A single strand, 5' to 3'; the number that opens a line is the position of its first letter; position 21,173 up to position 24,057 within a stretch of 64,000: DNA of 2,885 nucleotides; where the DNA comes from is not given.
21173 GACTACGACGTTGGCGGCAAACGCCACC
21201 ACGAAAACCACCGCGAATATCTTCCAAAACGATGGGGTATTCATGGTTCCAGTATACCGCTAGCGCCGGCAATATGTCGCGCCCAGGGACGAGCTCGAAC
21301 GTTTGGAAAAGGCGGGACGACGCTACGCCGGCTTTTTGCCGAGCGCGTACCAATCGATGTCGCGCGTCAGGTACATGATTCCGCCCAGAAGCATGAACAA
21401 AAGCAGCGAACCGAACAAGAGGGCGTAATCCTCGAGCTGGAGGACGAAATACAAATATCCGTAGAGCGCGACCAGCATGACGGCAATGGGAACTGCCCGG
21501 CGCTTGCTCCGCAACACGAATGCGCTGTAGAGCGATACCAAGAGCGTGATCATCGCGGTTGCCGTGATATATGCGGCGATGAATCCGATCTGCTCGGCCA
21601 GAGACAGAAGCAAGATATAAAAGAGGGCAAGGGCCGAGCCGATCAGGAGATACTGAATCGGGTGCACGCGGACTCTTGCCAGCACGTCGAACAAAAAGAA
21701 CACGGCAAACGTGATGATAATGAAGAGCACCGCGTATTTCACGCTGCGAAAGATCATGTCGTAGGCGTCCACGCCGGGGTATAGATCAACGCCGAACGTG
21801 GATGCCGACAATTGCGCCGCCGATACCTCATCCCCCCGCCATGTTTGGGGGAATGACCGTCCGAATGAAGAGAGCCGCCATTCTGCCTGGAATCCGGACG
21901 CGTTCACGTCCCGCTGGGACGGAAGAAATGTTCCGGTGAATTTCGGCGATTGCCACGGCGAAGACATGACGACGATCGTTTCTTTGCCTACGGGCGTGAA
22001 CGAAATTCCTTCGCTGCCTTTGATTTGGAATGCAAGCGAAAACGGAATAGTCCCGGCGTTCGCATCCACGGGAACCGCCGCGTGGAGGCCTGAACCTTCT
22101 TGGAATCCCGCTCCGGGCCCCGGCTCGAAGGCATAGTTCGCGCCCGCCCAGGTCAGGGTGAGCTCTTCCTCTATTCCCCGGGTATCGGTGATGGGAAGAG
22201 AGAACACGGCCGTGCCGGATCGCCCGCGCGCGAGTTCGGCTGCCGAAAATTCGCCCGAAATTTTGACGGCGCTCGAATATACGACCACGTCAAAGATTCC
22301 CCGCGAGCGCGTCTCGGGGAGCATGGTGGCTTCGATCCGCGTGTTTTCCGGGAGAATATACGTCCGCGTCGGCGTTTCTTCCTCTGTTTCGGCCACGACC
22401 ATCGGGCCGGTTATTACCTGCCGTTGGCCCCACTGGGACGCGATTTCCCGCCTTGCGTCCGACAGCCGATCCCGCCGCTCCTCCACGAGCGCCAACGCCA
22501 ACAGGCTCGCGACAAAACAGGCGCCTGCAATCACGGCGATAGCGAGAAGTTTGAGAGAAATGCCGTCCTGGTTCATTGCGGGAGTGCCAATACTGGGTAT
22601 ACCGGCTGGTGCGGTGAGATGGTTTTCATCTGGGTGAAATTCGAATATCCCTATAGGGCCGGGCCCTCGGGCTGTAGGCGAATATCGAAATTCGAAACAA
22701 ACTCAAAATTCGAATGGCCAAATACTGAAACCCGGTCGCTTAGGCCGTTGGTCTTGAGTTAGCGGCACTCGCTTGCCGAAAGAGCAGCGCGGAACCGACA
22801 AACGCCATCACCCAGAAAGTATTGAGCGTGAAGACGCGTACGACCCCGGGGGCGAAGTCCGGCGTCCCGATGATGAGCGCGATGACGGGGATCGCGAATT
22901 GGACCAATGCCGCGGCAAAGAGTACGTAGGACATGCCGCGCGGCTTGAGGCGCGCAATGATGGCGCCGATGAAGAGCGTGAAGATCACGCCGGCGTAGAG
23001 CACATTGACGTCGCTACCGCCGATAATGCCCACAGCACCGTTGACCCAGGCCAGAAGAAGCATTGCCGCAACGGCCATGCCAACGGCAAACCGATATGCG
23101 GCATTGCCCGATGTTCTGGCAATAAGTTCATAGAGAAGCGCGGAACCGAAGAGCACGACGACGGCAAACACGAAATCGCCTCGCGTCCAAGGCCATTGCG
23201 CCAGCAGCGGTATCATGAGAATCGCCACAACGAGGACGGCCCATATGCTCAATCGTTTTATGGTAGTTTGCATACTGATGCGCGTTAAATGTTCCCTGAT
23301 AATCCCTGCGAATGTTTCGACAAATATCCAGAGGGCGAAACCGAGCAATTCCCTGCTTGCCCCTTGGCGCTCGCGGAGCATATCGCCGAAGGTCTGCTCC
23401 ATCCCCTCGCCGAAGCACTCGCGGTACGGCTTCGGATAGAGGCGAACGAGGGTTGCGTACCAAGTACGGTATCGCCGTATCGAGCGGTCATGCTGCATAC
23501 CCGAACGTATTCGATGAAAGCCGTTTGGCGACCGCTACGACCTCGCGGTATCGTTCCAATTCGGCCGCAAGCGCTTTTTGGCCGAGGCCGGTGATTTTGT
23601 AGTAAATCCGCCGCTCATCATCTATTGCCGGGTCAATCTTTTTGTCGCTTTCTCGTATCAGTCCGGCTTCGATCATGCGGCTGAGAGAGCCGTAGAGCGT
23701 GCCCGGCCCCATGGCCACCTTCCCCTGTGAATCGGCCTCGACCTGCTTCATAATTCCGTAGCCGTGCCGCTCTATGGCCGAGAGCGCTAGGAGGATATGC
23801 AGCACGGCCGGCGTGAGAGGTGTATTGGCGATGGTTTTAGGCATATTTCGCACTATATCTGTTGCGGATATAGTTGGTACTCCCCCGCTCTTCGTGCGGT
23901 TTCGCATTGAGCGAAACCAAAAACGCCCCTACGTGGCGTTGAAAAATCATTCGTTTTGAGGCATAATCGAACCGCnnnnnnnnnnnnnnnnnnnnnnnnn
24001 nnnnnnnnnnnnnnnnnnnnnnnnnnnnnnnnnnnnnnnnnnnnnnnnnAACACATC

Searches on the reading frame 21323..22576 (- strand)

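Call 57: search_protein_families(library=pfam, proteins=[window:21323-22576:-], max_evalue=0.001)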
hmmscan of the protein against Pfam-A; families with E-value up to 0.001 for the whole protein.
window:21323-22576:- (417 aa): 1 family
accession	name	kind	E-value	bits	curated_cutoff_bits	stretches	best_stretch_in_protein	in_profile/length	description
PF06123.17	CreD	-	2.7e-131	438.8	23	1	7-410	3-428/428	Inner membrane protein CreD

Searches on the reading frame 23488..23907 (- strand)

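Call 57: search_protein_families(library=pfam, proteins=[window:23488-23907:-], max_evalue=0.001)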
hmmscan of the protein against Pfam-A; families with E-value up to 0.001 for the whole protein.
window:23488-23907:- (139 aa): 1 family
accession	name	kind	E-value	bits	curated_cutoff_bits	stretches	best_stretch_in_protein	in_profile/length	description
PF03551.20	PadR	-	3.2e-13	49.9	27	1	38-114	1-74/75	Transcriptional regulator PadR-like family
